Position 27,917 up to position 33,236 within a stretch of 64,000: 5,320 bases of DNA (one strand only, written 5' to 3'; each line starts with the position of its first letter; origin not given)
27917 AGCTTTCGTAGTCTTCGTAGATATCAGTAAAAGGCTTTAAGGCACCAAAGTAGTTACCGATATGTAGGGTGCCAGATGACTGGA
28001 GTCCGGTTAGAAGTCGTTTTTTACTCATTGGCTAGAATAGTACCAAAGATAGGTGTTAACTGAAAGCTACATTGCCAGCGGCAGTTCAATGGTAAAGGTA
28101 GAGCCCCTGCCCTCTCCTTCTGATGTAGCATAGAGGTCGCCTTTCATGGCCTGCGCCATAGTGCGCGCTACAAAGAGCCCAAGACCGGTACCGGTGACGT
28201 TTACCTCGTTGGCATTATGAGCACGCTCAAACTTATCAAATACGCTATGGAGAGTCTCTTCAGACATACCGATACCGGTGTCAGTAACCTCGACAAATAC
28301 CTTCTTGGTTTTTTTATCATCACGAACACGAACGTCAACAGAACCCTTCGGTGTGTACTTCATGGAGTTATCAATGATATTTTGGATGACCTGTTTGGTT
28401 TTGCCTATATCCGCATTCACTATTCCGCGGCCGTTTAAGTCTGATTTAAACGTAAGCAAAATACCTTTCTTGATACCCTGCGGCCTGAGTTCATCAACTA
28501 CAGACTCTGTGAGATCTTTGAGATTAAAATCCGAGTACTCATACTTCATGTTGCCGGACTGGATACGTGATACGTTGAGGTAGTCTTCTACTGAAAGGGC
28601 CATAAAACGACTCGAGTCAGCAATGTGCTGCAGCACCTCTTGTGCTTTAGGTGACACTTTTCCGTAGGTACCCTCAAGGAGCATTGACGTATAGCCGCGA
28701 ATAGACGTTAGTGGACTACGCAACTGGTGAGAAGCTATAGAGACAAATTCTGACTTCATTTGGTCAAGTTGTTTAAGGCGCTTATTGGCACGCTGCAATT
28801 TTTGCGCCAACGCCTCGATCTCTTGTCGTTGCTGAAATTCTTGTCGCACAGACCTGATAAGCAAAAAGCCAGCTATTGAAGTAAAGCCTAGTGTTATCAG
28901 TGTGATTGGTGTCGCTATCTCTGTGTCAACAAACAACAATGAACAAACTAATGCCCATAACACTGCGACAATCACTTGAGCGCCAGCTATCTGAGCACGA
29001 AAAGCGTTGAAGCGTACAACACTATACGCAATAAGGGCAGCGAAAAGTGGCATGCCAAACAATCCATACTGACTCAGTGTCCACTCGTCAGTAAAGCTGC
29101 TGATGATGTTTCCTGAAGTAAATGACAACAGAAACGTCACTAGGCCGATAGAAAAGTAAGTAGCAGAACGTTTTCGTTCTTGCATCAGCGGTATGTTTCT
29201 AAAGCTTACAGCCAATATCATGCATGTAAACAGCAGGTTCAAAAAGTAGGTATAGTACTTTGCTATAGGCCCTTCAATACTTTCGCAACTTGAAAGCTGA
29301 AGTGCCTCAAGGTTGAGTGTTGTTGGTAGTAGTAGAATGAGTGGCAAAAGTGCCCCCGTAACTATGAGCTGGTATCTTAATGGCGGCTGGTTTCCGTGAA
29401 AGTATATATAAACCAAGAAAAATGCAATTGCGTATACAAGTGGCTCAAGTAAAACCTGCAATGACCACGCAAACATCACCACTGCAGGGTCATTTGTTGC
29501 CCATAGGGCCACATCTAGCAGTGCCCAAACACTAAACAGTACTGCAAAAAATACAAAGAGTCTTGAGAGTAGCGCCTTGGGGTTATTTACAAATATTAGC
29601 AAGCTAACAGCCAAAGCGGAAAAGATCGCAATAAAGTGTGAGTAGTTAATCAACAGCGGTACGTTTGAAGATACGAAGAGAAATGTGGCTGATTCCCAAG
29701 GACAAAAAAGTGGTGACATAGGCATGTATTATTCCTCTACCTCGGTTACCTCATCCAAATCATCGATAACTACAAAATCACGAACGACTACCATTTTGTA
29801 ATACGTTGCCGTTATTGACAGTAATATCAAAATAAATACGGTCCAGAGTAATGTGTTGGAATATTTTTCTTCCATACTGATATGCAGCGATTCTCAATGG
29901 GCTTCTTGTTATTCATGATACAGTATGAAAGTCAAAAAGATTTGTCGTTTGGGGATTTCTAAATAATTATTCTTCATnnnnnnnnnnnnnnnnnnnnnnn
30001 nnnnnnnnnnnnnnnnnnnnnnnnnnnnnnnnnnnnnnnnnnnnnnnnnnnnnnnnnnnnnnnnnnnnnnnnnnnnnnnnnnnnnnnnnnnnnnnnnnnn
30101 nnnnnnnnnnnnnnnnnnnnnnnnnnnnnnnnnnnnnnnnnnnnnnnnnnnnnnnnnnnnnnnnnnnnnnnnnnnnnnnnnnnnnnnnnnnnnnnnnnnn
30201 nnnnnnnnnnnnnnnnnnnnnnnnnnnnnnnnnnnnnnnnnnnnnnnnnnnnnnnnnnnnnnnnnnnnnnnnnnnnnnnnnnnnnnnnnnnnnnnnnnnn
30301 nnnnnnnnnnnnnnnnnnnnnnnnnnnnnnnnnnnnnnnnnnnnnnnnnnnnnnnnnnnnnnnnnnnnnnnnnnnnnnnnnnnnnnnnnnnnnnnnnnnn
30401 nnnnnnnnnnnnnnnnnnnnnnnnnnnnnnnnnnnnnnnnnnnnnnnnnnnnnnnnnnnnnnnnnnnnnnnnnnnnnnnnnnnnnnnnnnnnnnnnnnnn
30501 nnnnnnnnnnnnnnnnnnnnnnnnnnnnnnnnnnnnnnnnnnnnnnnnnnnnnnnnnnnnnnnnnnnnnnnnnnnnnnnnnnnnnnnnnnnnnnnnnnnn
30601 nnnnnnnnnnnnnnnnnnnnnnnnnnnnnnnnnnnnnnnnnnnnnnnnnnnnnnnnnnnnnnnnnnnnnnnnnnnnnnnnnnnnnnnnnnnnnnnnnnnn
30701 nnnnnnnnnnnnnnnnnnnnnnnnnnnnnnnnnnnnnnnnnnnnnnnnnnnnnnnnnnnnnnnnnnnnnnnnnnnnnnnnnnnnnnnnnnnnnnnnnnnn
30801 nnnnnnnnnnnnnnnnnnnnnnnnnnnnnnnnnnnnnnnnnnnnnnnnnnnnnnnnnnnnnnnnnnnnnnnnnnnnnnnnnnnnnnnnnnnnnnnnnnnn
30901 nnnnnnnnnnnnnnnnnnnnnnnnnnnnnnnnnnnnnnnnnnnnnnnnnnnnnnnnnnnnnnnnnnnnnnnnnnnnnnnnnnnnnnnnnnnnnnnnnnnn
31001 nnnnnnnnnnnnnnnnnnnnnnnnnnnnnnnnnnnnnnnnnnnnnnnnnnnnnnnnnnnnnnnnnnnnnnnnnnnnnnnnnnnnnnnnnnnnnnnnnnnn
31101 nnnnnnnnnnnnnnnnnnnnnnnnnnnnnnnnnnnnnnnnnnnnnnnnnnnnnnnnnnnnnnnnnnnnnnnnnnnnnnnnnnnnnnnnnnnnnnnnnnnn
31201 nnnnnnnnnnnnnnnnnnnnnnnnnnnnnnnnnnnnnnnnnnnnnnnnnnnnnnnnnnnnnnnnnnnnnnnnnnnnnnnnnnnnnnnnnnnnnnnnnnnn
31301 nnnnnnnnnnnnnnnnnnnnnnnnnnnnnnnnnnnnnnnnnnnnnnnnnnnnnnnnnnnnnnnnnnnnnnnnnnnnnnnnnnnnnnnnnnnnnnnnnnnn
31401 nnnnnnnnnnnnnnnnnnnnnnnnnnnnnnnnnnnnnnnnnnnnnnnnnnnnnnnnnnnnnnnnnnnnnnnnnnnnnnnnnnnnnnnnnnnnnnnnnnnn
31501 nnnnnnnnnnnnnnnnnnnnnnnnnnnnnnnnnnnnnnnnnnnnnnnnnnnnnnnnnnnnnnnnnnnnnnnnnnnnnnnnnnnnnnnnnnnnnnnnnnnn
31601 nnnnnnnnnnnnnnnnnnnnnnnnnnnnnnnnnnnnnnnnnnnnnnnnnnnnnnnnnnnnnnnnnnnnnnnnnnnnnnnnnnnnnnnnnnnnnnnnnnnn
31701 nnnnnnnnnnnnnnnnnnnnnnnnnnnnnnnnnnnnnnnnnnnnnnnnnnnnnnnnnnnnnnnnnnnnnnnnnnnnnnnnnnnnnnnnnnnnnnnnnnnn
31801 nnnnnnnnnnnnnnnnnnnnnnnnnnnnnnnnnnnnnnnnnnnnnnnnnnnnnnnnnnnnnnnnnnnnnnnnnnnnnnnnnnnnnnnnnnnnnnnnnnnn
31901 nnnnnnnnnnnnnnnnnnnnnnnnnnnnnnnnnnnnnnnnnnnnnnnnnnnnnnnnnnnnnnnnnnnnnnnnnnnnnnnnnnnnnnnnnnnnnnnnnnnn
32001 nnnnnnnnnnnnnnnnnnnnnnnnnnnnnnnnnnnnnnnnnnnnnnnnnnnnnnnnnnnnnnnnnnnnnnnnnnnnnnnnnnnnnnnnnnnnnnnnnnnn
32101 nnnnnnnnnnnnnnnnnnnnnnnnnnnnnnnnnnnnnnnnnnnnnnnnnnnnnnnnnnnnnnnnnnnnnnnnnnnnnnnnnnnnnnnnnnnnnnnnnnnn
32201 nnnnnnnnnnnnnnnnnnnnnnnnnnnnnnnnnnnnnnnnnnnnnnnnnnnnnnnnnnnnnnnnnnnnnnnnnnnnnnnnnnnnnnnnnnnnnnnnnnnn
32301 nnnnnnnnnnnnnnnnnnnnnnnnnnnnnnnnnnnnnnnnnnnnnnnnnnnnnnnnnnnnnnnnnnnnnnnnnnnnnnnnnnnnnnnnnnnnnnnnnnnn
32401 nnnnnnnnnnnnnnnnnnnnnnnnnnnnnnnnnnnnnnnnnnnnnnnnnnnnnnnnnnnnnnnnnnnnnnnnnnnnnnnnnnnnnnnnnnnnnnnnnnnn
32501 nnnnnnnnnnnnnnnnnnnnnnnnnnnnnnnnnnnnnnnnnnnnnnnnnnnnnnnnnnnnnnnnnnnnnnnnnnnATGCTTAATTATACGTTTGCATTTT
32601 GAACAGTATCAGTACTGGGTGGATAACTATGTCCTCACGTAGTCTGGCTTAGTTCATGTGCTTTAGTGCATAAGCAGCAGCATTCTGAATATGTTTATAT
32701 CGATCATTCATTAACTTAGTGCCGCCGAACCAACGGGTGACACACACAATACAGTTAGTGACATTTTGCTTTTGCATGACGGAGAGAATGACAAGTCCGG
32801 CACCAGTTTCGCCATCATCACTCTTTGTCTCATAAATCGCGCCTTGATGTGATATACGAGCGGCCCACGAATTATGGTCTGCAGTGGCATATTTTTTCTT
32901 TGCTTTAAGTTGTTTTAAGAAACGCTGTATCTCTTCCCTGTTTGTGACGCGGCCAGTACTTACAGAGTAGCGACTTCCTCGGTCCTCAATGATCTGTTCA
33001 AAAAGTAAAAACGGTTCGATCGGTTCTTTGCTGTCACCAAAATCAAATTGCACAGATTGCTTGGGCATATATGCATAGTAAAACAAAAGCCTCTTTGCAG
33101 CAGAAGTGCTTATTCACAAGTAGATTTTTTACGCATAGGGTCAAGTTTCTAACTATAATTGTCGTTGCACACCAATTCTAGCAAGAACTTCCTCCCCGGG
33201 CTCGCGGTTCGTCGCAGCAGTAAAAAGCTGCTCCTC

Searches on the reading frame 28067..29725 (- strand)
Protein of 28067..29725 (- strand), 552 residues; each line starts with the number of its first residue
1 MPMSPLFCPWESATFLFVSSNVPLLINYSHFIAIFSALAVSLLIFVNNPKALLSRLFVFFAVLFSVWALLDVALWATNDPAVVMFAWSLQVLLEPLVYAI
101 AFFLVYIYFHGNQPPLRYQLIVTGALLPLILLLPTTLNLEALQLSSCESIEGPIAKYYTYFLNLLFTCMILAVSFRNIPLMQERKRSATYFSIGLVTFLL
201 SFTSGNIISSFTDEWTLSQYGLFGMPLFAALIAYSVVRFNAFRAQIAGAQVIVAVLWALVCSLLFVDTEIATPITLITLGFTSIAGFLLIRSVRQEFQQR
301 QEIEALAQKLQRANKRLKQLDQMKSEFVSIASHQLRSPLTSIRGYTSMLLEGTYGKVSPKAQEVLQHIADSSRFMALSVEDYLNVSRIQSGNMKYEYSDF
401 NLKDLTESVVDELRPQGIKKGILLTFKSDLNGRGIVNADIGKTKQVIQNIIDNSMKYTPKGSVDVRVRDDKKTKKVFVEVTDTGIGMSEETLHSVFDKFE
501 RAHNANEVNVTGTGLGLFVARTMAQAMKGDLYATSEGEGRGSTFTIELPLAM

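Call 100: search_protein_families(library=pfam, max_evalue=0.00001, proteins=[window:28067-29725:-])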
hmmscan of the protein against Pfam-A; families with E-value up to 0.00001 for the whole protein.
window:28067-29725:- (552 aa): 3 families
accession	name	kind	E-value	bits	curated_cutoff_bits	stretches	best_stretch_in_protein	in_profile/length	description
PF02518.31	HATPase_c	-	2.3e-25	89.6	26.4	1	442-551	5-110/111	Histidine kinase-, DNA gyrase B-, and HSP90-like ATPase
PF00512.31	HisKA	-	2.7e-15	56.6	26.9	1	323-391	1-66/66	His Kinase A (phospho-acceptor) domain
PF13589.12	HATPase_c_3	-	7.7e-06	26.4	25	0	444-526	4-86/137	Histidine kinase-, DNA gyrase B-, and HSP90-like ATPase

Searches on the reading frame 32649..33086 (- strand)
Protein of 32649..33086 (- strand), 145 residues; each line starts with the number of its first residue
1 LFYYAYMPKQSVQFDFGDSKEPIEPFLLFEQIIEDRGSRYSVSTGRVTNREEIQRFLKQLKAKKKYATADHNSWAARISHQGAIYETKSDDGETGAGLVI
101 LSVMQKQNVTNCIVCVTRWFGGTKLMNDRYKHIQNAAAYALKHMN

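Call 101: search_protein_families(library=pfam, max_evalue=0.00001, proteins=[window:32649-33086:-])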
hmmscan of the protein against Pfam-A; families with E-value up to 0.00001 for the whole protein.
window:32649-33086:- (145 aa): 1 family
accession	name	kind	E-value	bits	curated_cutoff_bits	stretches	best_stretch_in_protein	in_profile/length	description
PF01205.25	UPF0029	-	1e-26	93.5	27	1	36-141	1-107/107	Uncharacterized protein family UPF0029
